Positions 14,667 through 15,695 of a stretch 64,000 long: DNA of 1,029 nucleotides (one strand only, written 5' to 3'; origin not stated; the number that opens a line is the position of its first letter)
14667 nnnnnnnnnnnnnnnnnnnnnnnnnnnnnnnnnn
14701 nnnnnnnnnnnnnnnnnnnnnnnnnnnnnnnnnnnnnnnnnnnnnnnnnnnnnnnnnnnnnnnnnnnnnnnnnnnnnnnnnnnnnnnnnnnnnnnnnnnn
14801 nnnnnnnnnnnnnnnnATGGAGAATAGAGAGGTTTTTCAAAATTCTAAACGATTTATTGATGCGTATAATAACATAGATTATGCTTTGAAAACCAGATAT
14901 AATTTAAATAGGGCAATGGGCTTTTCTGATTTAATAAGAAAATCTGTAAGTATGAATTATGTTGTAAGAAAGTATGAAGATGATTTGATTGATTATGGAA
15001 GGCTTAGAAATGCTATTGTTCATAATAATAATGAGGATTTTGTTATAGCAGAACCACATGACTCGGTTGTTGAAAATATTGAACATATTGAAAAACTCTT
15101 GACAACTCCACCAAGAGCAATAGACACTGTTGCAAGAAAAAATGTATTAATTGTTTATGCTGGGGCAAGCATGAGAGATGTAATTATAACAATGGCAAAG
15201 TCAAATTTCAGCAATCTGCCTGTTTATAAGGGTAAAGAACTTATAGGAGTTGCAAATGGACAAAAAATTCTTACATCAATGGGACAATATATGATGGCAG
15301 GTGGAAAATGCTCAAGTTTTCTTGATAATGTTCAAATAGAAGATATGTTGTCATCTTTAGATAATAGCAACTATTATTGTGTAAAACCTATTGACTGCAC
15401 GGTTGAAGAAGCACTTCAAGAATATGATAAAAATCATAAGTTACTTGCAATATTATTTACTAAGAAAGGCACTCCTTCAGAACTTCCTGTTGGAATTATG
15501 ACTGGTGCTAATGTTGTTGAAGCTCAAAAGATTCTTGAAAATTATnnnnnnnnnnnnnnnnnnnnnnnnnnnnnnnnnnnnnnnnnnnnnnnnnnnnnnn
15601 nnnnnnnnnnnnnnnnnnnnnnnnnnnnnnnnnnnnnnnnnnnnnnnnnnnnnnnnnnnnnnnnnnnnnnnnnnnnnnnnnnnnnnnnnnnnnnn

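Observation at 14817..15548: HEPN-like domain (RNAIVH) fused to a CBS pair: a possible ligand-gated RNase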

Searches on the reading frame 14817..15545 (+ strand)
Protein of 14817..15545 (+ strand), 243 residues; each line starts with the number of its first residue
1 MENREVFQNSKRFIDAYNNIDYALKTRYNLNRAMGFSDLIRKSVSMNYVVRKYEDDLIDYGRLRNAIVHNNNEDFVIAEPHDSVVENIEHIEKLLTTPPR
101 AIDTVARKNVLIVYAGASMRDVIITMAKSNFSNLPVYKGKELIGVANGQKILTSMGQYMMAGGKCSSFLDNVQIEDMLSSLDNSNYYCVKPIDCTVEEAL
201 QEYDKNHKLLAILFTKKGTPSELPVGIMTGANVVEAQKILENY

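Call 3: search_protein_families(library=pfam, proteins=[window:14817-15545:+], max_evalue=10)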
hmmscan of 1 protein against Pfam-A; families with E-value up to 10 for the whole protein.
window:14817-15545:+ (243 aa): 2 families
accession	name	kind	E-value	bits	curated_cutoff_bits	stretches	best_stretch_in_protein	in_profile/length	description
PF00571.33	CBS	-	9.3e-08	32.7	24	1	105-146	4-46/57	CBS domain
PF12299.13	DUF3627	-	0.12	12.9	20.9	1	182-220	33-71/93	Protein of unknown function (DUF3627)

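Call 4: search_protein_families(library=ncbifam, proteins=[window:14817-15545:+], max_evalue=10)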
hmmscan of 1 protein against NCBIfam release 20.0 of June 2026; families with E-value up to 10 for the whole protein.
window:14817-15545:+ (243 aa): 6 families
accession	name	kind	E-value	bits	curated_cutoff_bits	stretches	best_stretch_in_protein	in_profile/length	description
NF041552.1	TF_PrdR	equivalog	0.00039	18.9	795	1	65-155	30-125/577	sigma-54 dependent transcriptional regulator PrdR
NF053603.1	HhpR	exception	0.001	18.3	520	1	71-150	198-273/282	CBS domain-containing high hydrostatic pressure regulator HhpR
NF053863.1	DS11_antiphage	equivalog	0.0035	16.5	260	1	105-152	80-128/305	CBS domain-containing anti-phage protein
NF038279.1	TF_CBS_SpxR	exception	0.0051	15.6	600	1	48-191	200-337/427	CBS-HotDog domain-containing transcription factor SpxR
TIGR01689.1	EcbF-BcbF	subfamily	0.017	15.1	162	1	63-94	8-39/126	capsule biosynthesis phosphatase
TIGR01515.1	branching_enzym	equivalog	0.082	11.5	463.95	1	28-91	362-420/607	1,4-alpha-glucan branching enzyme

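Call 6: search_solved_structures(query=window:14817-15545:+, max_evalue=10, show_alignments=3)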
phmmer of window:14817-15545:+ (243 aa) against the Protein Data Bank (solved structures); distinct sequences matched with E-value up to 10: 15.
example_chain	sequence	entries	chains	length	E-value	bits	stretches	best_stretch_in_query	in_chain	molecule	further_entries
3kh5_A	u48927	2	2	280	6.4e-06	29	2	100-157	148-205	protein MJ1225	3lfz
3kpb_A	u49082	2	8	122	0.024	17.4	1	67-152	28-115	Uncharacterized protein MJ0100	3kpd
3kpc_A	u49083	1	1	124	0.024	17.3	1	67-152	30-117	Uncharacterized protein MJ0100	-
1aa2_A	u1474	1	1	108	0.035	16.8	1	34-87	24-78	BETA-SPECTRIN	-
1bkr_A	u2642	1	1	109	0.036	16.8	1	34-87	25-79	SPECTRIN BETA CHAIN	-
5awe_A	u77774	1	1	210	0.04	16.6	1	103-167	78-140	Putative acetoin utilization protein, acetoin dehydrogenase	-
5ks7_A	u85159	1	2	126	0.043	16.5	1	88-148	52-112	Carnitine transport ATP-binding protein OpuCA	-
2yzq_A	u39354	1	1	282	0.045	16.5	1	74-147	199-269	Putative uncharacterized protein PH1780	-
3l31_A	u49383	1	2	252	0.29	13.8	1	72-139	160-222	Probable manganase-dependent inorganic pyrophosphatase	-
1tjt_A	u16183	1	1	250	0.85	12.3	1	39-99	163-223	Alpha-actinin 3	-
1wku_A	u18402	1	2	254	0.89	12.2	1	39-99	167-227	Alpha-actinin 3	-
1wyq_A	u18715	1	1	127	1.1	11.9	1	34-81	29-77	Spectrin beta chain, brain 2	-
7cfi_A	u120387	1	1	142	1.2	11.8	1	87-154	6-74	Hemolysin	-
4czl_A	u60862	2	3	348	1.4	11.6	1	75-124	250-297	ROD SHAPE-DETERMINING PROTEIN MREB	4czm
9l96_a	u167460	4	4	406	1.7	11.3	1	119-161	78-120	CBS domain-containing protein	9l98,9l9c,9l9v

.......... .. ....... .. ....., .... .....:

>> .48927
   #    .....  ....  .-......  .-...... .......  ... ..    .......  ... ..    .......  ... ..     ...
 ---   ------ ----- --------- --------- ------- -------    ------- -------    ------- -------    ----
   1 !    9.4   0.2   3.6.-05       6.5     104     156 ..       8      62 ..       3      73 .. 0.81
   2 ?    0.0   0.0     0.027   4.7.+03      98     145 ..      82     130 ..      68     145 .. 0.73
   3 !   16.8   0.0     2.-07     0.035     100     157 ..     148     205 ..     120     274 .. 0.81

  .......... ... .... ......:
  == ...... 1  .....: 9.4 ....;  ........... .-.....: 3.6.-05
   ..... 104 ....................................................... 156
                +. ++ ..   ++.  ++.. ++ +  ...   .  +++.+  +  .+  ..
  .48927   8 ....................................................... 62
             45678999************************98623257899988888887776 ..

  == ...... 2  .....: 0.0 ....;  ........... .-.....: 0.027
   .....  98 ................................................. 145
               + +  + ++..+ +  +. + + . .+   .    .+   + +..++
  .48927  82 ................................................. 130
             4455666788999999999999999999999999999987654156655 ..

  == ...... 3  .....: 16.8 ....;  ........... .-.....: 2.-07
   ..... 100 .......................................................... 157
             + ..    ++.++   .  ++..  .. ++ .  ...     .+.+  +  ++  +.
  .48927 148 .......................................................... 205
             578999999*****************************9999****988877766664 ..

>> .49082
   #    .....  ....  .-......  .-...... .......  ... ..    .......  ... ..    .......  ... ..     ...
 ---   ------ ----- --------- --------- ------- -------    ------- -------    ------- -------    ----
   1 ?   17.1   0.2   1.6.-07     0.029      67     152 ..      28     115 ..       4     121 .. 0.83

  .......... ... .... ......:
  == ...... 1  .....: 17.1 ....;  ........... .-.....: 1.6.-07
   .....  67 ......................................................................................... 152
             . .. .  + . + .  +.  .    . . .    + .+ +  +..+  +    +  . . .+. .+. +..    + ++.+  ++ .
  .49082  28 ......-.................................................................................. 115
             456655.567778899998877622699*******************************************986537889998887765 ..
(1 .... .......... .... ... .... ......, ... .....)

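Call 7: search_protein_families(library=padloc, proteins=[window:14817-15545:+], max_evalue=10)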
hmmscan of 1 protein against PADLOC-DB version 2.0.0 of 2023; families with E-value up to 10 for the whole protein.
window:14817-15545:+ (243 aa): 0 families

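Call 9: find_homologous_proteins(query=window:14817-15545:+, max_evalue=0.001)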
Query window:14817-15545:+ (243 aa): 1301 proteins with E <= 0.001 among 1559 candidates; the best 120 are listed.
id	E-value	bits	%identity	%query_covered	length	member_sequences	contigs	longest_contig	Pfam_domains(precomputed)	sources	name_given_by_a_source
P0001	2.3e-155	533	100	100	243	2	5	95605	PF00571.34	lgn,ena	-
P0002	9.8e-146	501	93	100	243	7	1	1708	PF00571.34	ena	-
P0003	4.5e-137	473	86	100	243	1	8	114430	PF00571.34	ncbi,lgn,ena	-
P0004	2.1e-131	454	84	100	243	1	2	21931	PF00571.34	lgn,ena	-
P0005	1.6e-124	432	82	97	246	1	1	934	PF00571.34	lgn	-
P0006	6.6e-123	426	80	97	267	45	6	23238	PF00571.34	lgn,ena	-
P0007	9.5e-123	426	77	100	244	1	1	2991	PF00571.34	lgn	-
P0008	2.3e-122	425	79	100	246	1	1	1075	PF00571.34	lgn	-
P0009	3.0e-122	424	76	100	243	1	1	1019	PF00571.34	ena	-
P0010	3.0e-122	424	76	100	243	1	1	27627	PF00571.34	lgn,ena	-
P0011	3.2e-122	424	79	100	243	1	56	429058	PF00571.34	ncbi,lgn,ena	-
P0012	3.2e-122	424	79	100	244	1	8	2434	PF00571.34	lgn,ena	-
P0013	3.9e-122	424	79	100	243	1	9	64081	PF00571.34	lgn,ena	-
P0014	3.9e-122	424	78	100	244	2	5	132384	PF00571.34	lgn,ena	-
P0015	4.0e-122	424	79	100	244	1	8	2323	PF00571.34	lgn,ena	-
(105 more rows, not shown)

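Call 17: find_encoding_contigs(protein=P0011, flank=6000, max_places=4)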
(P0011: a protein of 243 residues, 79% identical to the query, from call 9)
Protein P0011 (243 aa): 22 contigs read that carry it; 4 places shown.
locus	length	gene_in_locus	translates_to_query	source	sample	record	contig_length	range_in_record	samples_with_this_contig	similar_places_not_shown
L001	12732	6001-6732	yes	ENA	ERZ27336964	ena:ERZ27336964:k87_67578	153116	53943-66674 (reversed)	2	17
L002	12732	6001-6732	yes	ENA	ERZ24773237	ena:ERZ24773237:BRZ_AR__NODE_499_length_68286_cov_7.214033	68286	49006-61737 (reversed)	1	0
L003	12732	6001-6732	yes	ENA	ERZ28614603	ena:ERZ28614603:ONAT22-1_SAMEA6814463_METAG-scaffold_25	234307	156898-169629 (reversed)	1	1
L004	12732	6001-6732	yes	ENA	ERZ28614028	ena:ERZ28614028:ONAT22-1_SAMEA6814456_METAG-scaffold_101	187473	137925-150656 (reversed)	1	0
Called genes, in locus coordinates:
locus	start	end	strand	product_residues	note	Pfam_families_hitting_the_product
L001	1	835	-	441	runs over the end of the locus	PF01420:Methylase_S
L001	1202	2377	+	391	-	PF00266:Aminotran_5, PF01212:Beta_elim_lyase (weak), PF01041:DegT_DnrJ_EryC1 (weak)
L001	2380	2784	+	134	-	PF01592:NifU_N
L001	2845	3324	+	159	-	-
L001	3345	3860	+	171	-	-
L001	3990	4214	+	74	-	-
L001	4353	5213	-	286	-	PF01522:Polysacc_deac_1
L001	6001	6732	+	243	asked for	PF00571:CBS (faint)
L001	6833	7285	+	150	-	-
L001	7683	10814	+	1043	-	PF00133:tRNA-synt_1, PF09334:tRNA-synt_1g, PF08264:Anticodon_1, PF19302:DUF5915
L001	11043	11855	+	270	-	-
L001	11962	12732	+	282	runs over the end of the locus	PF10672:Methyltrans_SAM, PF03602:Cons_hypoth95 (weak), PF09445:Methyltransf_15 (faint), PF13649:Methyltransf_25 (weak)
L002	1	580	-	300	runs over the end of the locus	PF00005:ABC_tran (faint), PF02463:SMC_N (weak), PF13175:AAA_15, PF13304:AAA_21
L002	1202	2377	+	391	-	PF00266:Aminotran_5, PF01212:Beta_elim_lyase (weak), PF01041:DegT_DnrJ_EryC1 (weak)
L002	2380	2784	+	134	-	PF01592:NifU_N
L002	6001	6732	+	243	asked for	PF00571:CBS (faint)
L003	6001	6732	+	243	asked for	PF00571:CBS (faint)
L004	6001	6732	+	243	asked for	PF00571:CBS (faint)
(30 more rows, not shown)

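Call 24: search_protein_families(library=pfam, alignment_id=A2, max_evalue=1)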
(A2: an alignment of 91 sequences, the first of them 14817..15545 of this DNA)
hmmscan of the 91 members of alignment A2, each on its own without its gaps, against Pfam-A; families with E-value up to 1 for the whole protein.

A. member 1, window:14817-15545:+ (243 aa): 2 families
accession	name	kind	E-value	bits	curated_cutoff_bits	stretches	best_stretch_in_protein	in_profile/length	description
PF00571.33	CBS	-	9.3e-08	32.7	24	1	105-146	4-46/57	CBS domain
PF12299.13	DUF3627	-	0.12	12.9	20.9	1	182-220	33-71/93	Protein of unknown function (DUF3627)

B. families by the number of members that match (of 91 scanned): 84 families (the first 25 are shown)
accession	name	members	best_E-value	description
PF00571.33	CBS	88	2.1e-16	CBS domain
PF18735.6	HEPN_RiboL-PSP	29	0.0025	RiboL-PSP-HEPN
PF01934.22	HepT-like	16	0.00086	Ribonuclease HepT-like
PF20185.3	DUF6548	14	6.9e-05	Family of unknown function (DUF6548)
PF12358.13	DUF3644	6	0.0055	Domain of unknown function (DUF3644)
PF18730.6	HEPN_Cthe2314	4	0.052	Cthe_2314-like HEPN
PF18739.6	HEPN_Apea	3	0.0086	Apea-like HEPN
PF15508.11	NAAA-beta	2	0.024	beta subunit of N-acylethanolamine-hydrolyzing acid amidase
PF07591.16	PT-HINT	2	0.031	Pretoxin HINT domain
PF06342.18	DUF1057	1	0.0032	Alpha/beta hydrolase of unknown function (DUF1057)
PF08463.15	EcoEI_R_C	1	0.0098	EcoEI R protein C-terminal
PF17031.10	DUF5101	1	0.012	Domain of unknown function (DUF5101)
PF20045.4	DUF6447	1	0.012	Family of unknown function (DUF6447)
PF22127.1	NtdA_N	1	0.017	NTD biosynthesis operon protein NtdA, N-terminal domain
PF16231.10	DUF4890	1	0.018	Domain of unknown function (DUF4890)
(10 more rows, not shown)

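Call 34: find_related_loci(query=A3, collection=genome_contigs, flank=4000)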
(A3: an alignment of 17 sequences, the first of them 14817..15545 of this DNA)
Query A3 (243 aa) in genome_contigs; peptide patterns used: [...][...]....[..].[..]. (x = any residue, [..] = any of these).
599 stretches matched a pattern (row limit reached: there are more); 594 encode a relative of the query (tblastn E <= 1e-3); the best 80 are kept; 80 distinct loci.
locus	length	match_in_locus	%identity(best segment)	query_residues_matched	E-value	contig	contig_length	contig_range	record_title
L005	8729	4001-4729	94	1-243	1e-156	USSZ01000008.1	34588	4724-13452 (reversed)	uncultured Clostridiales bacterium isolate UMGS2054 genome assembly, contig: NODE_71_length_34588_cov_3.348913, whole ge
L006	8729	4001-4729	86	1-243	1e-146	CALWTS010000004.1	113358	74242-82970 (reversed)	MAG: uncultured Clostridia bacterium isolate E30__bin183 genome assembly, contig: E30__k127_6689888, whole genome shotgu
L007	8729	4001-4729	79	1-243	1e-130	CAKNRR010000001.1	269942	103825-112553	MAG TPA_asm: uncultured Clostridia bacterium isolate ERR3414588_bin.31_metaWRAP_v1.1_MAG genome assembly, contig: NODE_2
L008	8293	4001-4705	80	9-243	6e-131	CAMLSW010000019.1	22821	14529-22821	MAG: uncultured Clostridia bacterium isolate ERR4303218_bin.57_MetaWRAP_v1.1_MAG genome assembly, contig: NODE_2226_leng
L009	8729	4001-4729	76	1-243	8e-131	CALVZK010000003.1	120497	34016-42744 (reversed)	MAG: uncultured Clostridia bacterium isolate BRZ_SF__bin122 genome assembly, contig: BRZ_SF__NODE_140_length_120497_cov_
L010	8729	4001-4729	78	1-243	1e-130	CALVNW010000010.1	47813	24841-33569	MAG: uncultured Clostridia bacterium isolate BRZ_ES__bin107 genome assembly, contig: BRZ_ES__NODE_1170_length_47813_cov_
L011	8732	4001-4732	78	2-243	3e-130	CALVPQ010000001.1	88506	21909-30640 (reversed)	MAG: uncultured Clostridia bacterium isolate BRZ_CF__bin29 genome assembly, contig: BRZ_CF__NODE_342_length_88506_cov_11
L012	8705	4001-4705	80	9-243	5e-130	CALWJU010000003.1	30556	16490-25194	MAG: uncultured Clostridia bacterium isolate E14__bin218 genome assembly, contig: E14__k127_1402029, whole genome shotgu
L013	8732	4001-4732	79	2-243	8e-130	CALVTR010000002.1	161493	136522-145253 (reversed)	MAG: uncultured Clostridia bacterium isolate BRZ_CD__bin5 genome assembly, contig: BRZ_CD__NODE_93_length_161493_cov_8.2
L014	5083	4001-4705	79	9-243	5e-130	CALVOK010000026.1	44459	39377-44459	MAG: uncultured Clostridia bacterium isolate E03__bin100 genome assembly, contig: E03__k127_5790674, whole genome shotgu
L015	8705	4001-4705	80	9-243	9e-130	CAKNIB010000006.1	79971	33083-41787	MAG TPA_asm: uncultured Clostridia bacterium isolate ERR3414586_bin.103_metaWRAP_v1.1_MAG genome assembly, contig: NODE_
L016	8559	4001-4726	79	1-243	2e-128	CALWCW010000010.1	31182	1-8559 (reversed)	MAG: uncultured Clostridia bacterium isolate E03__bin84 genome assembly, contig: E03__k127_5490936, whole genome shotgun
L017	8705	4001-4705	78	9-243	1e-128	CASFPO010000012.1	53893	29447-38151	uncultured Firmicutes bacterium isolate SI.O36.metabat-bins.110 genome assembly, contig: SI.O36.metabat-bins.110.fa_k141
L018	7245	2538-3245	78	8-243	8e-128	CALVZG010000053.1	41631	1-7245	MAG: uncultured Clostridia bacterium isolate E03__bin18 genome assembly, contig: E03__k127_2467754, whole genome shotgun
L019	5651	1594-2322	75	1-243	4e-128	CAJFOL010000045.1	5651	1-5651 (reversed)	uncultured Clostridia bacterium isolate Coassembly_mag_441 genome assembly, contig: MAGpy_11413_min2k_bin_441_fak87_6421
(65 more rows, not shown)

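Call 35: predict_structure(alignment_id=A2)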
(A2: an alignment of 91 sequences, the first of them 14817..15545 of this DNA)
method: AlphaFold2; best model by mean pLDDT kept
length: 243 residues; sequences in the alignment: 91
mean_pLDDT: 95.1   pTM: 0.88
mean pLDDT of the five models: 95.1, 94.7, 94.5, 94.1, 94.0
residues with pLDDT >= 90: 222; 70-90: 15; 50-70: 6; < 50: 0
segments of 3 or more residues with pLDDT < 50: none
pLDDT, mean of each block of 10 residues (from residue 1): 72 97 98 98 97 98 91 85 98 98 95 98 97 97 96 97 98 96 89 98 96 98 98 97 96
secondary structure, 60 per line:
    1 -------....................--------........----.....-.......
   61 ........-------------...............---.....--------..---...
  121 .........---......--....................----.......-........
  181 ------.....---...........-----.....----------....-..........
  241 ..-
elements in order: H8-27 H36-43 H48-52 H54-68 H82-96 H101-104 H119-129 E133-138 E141-147 H148-160 H165-171 H174-180 E187-191 H196-205 E211-215 E226-229 H231-242

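Call 53: fold_search(model_id=the predicted structure, library=pdb)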
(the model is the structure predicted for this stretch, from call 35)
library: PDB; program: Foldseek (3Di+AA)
matches with E <= 10: 499; with E <= 0.001: 251
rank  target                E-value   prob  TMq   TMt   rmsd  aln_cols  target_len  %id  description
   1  7m1u_A                1.0e-06  1.00  0.45  0.36  15.3       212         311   13  Crystal structure of an archaeal CNNM, MtCorB, R235L mutant with C-terminal deletion (released 2021-06-16)
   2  2ef7_A                2.4e-06  1.00  0.40  0.70   4.3       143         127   12  Crystal structure of ST2348, a hypothetical protein with CBS domains from Sulfolobus tokodaii strain7 (released 2007-08-21)
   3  7cfk_A                3.4e-06  1.00  0.42  0.59   7.3       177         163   17  Structure of the CBS domain of the bacterial CNNM/CorC family Mg2+ transporter in complex with the novel inhibitor IGN (released 2021-04-21)
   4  7cfh_A                3.6e-06  1.00  0.40  0.56   7.5       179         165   19  Structure of the CBS domain of the bacterial CNNM/CorC family Mg2+ transporter (released 2021-02-24)
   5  4gqy_D                4.0e-06  1.00  0.43  0.72   3.9       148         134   18  Crystal structure of CBSX2 in complex with AMP (released 2013-07-24)
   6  3kh5                  5.0e-06  1.00  0.44  0.39  15.0       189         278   18  Crystal Structure of Protein MJ1225 from Methanocaldococcus jannaschii, a putative archaeal homolog of g-AMPK. (released 2010-04-21)
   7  4gqy_B                5.7e-06  1.00  0.43  0.72   4.4       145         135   18  Crystal structure of CBSX2 in complex with AMP (released 2013-07-24)
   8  7cfi                  6.7e-06  1.00  0.43  0.68   4.0       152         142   20  Structure of the CBS domain of the bacterial CNNM/CorC family Mg2+ transporter in complex with ATP (released 2021-02-24)
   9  7m1t_B                6.7e-06  1.00  0.39  0.31  11.7       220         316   12  Crystal structure of an archaeal CNNM, MtCorB, with C-terminal deletion in complex with Mg2+-ATP (released 2021-06-16)
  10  3oi8_B                7.6e-06  1.00  0.38  0.56   5.1       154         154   16  The crystal structure of functionally unknown conserved protein domain from Neisseria meningitidis MC58 (released 2010-09-22)
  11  9s52_B                8.5e-06  1.00  0.41  0.49   3.4       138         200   14  AcuB from Geobacillus stearothermophilus with AMP (released 2026-02-25)
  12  5iip_A                1.1e-05  1.00  0.38  0.72   3.7       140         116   16  Staphylococcus aureus OpuCA (released 2016-08-24)
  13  2o16_B                1.1e-05  1.00  0.43  0.72   3.4       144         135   17  Crystal structure of a putative acetoin utilization protein (AcuB) from Vibrio cholerae (released 2006-12-12)
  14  3lfz                  1.1e-05  1.00  0.45  0.40  15.1       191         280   18  Crystal Structure of Protein MJ1225 from Methanocaldococcus jannaschii, a putative archaeal homolog of g-AMPK. (released 2010-04-21)
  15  7m1t_A                1.1e-05  1.00  0.39  0.31   9.5       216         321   13  Crystal structure of an archaeal CNNM, MtCorB, with C-terminal deletion in complex with Mg2+-ATP (released 2021-06-16)
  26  9s52_A                2.0e-05  1.00  0.43  0.50   3.3       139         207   16  AcuB from Geobacillus stearothermophilus with AMP (released 2026-02-25)
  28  9s4x_B                2.2e-05  1.00  0.40  0.48   3.7       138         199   14  AcuB from Geobacillus stearothermophilus with ADP (released 2026-02-25)
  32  9s4x_A                2.3e-05  1.00  0.41  0.49   3.6       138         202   15  AcuB from Geobacillus stearothermophilus with ADP (released 2026-02-25)
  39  6zza                  3.1e-05  1.00  0.45  0.67   3.7       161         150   14  Crystal structure of CbpB in complex with c-di-AMP (released 2021-08-18)
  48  8acu_F                3.9e-05  1.00  0.43  0.68   4.3       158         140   14  Structure of Bacillus subtilis Rel in complex with DarB (released 2023-07-19)
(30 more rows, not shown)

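Call 56: search_dna_similar(query=window:14817-15545:+, collection=phages, mode=protein, max_evalue=0.001, max_rows=15)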
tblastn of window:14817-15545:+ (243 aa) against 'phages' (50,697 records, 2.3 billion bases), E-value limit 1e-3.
Records with a match: 2; places in all: 2; records where one place covers at least 80% of the query: 2.
Best place of each record, by identity: <60% 2.
By first word of the organism name: Enterococcus 1; Listeria 1.
By host as written in the record: Enterococcus faecalis 1; Listeria monocytogenes 1.
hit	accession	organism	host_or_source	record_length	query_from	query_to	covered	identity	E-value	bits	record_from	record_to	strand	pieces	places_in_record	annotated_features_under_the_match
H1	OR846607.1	Enterococcus phage Efs 1-1-1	Enterococcus faecalis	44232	13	228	89%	32.3%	1e-23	104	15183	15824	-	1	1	record has no annotation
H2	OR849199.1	Listeria phage LM 4-14-1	Listeria monocytogenes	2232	4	233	95%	28.1%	8e-19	90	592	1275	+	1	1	record has no annotation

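Call 57: get_annotated_region(hit=H1, flank=5000)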
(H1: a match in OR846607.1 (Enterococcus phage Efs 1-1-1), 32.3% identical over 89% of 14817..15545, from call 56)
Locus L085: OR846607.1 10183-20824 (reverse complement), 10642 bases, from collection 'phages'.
description: UNVERIFIED_ORG: Enterococcus phage Efs 1-1-1 clone NODE_21_length_44232_cov_5.277205 genomic sequence.
organism: Enterococcus phage Efs 1-1-1 (NCBI taxid 3113827)
taxonomy: Viruses
host: Enterococcus faecalis; source: wastewater; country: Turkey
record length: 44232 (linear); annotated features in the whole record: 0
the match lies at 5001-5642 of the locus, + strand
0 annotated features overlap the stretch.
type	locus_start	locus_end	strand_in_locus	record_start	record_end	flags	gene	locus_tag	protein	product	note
